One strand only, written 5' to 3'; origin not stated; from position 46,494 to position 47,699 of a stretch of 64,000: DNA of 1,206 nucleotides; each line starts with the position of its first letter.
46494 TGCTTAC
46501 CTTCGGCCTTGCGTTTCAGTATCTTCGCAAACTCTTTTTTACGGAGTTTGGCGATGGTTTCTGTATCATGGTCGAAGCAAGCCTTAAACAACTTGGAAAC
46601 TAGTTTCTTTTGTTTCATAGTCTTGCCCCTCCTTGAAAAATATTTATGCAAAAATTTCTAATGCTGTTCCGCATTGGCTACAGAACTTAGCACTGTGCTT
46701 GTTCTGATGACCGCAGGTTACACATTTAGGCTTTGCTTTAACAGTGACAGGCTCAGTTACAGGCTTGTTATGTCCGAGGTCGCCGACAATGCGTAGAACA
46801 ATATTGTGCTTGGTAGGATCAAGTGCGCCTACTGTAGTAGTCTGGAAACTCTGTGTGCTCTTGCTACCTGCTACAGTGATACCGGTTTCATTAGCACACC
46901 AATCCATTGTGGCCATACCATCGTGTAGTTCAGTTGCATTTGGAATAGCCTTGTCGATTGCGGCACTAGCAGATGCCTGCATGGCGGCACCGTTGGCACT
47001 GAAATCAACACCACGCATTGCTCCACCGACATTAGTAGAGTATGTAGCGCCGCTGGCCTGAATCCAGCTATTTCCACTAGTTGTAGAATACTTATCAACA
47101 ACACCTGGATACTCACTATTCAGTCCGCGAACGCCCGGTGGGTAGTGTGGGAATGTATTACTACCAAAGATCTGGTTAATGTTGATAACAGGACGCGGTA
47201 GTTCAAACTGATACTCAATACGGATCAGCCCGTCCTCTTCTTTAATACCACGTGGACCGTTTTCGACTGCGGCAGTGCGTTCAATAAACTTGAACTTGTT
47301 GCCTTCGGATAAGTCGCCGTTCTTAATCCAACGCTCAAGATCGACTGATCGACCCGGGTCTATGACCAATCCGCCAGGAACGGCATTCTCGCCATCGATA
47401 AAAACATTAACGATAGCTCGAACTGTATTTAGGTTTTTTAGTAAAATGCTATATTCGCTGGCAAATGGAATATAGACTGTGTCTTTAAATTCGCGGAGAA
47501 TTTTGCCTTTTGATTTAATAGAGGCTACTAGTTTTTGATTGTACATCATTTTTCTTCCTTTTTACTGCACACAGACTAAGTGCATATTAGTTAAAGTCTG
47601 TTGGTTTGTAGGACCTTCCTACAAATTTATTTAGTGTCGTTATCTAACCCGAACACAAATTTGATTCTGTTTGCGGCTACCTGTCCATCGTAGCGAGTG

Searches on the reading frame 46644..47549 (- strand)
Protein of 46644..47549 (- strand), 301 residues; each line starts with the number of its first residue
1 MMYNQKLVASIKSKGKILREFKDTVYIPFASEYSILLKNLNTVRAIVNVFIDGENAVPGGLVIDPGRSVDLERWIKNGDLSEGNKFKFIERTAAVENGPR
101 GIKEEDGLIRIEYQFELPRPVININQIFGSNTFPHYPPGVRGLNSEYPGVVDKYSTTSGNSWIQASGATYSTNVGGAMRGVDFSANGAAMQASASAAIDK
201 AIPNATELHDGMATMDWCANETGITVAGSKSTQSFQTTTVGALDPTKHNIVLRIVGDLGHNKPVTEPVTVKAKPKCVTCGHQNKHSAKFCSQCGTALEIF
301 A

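Call 36: search_protein_families(library=pfam, max_evalue=0.0001, proteins=[window:46644-47549:-])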
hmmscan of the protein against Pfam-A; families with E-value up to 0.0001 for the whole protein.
window:46644-47549:- (301 aa): 1 family
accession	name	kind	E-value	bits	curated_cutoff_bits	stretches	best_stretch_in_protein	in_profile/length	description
PF13240.11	Zn_Ribbon_1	-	3.1e-06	27.2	25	1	275-297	1-23/23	zinc-ribbon domain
